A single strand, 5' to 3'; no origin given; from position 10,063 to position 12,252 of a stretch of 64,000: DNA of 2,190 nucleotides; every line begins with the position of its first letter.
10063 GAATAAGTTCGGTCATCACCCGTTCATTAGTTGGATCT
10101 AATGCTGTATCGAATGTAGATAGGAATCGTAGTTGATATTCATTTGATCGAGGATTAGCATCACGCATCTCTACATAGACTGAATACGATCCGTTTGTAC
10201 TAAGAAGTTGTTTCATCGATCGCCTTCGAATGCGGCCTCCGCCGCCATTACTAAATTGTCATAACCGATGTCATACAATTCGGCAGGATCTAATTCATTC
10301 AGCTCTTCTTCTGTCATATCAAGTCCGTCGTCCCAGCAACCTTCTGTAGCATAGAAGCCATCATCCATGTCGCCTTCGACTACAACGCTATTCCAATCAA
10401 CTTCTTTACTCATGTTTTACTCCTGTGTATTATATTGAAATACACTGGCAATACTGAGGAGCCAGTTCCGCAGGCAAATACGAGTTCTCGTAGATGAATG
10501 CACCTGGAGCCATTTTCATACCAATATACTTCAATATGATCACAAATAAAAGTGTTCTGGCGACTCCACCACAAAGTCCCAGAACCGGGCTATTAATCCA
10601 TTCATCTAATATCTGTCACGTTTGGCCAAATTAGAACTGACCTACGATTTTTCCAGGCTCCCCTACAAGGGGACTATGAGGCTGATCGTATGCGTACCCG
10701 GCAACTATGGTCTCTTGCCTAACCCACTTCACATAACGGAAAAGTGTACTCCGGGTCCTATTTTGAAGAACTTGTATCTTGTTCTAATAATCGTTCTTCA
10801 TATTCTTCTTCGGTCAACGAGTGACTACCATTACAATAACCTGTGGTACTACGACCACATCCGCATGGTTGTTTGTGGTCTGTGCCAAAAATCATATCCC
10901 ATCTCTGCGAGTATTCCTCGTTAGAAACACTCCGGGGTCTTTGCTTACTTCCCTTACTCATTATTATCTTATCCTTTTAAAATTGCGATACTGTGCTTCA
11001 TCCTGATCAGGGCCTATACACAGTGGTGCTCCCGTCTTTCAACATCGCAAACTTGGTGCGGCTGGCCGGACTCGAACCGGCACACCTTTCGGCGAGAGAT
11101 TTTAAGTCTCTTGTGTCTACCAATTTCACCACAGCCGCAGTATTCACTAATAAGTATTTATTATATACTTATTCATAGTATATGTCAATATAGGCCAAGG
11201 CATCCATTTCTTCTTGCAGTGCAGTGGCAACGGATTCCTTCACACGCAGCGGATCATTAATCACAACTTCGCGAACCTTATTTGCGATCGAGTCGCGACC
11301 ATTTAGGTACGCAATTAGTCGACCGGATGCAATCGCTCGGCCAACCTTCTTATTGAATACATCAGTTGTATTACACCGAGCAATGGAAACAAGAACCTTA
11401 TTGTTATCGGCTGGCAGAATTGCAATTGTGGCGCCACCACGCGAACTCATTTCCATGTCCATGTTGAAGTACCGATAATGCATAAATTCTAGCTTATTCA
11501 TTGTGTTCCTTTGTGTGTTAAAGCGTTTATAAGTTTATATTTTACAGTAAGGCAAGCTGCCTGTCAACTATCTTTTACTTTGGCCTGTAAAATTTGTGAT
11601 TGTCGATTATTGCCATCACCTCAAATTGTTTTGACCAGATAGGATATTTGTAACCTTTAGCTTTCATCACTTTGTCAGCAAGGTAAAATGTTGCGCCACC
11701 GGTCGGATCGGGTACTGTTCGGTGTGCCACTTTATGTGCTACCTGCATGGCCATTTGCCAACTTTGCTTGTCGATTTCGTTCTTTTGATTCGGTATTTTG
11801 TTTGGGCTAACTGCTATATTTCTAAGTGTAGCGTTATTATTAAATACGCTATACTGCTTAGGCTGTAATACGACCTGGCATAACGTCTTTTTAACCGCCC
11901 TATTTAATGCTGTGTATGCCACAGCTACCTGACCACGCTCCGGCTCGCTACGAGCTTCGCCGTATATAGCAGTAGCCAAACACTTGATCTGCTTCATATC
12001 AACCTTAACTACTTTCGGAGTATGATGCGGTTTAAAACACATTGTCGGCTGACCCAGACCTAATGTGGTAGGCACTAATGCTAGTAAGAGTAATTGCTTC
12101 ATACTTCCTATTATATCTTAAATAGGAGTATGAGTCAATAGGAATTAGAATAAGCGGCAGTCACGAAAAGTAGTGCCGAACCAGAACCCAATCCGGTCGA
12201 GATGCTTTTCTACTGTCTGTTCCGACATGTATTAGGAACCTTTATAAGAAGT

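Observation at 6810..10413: Radical-SAM/SPASM enzyme with PP-loop ATPase, secreted TctC-like binding protein and small acidic peptides in one phage operon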

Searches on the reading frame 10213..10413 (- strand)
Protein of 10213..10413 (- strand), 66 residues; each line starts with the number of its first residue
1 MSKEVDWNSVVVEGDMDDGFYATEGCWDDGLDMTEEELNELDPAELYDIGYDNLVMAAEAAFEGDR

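Call 3: search_protein_families(library=pfam, proteins=[window:10213-10413:-], max_evalue=0.1)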
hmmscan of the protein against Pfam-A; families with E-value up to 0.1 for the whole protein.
window:10213-10413:- (66 aa): 0 families

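Call 4: search_protein_families(library=ncbifam, proteins=[window:10213-10413:-], max_evalue=0.1)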
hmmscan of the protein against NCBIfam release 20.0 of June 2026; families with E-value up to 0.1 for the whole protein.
window:10213-10413:- (66 aa): 0 families

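Call 5: search_protein_families(library=phrogs, proteins=[window:10213-10413:-], max_evalue=0.01)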
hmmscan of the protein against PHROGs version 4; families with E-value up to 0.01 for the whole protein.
window:10213-10413:- (66 aa): 0 families

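Call 62: search_protein_families(library=padloc, proteins=[window:10213-10413:-], max_evalue=0.01)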
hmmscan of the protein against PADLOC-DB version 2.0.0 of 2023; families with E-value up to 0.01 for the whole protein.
window:10213-10413:- (66 aa): 0 families
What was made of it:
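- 10213..10413 (-): p66: a 66-aa strongly acidic protein (21 D+E, 2 K+R, 1 Cys). It is lineage-specific and not a conserved partner of the rSAM gene. It has no family hit (calls 3-5, 62).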

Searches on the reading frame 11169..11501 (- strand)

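Call 3: search_protein_families(library=pfam, proteins=[window:11169-11501:-], max_evalue=0.1)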
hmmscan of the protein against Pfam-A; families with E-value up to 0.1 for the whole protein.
window:11169-11501:- (110 aa): 0 families

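Call 5: search_protein_families(library=phrogs, proteins=[window:11169-11501:-], max_evalue=0.01)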
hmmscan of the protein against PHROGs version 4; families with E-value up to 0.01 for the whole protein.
window:11169-11501:- (110 aa): 2 families
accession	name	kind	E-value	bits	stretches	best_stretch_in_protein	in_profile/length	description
phrog_17910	-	unknown function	0.00042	20.6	1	13-61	228-276/350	-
phrog_19251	-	unknown function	0.0045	17.8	1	31-63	133-166/239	-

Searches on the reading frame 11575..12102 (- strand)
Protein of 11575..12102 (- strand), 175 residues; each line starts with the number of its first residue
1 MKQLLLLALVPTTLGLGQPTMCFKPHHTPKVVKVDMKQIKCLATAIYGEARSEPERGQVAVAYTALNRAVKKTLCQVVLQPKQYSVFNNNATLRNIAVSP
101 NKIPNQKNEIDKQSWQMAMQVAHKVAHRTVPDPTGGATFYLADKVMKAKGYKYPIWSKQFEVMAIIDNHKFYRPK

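Call 3: search_protein_families(library=pfam, proteins=[window:11575-12102:-], max_evalue=0.1)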
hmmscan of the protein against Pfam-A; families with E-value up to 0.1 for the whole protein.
window:11575-12102:- (175 aa): 1 family
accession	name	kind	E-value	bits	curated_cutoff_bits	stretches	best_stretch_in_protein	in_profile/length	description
PF07486.17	Hydrolase_2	-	1.5e-14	54.8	27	1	52-172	1-100/100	Cell Wall Hydrolase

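Call 5: search_protein_families(library=phrogs, proteins=[window:11575-12102:-], max_evalue=0.01)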
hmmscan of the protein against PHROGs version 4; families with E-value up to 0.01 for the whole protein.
window:11575-12102:- (175 aa): 4 families
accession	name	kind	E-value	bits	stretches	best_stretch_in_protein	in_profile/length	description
phrog_938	-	lysis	4.8e-19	68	1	28-174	42-172/2185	endolysin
phrog_15649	-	lysis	8.2e-12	44.9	1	30-148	222-335/1079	endolysin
phrog_14642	-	lysis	0.00074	20.1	1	30-92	94-160/215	endolysin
phrog_17417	-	unknown function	0.0036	18.1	1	33-91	77-139/192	-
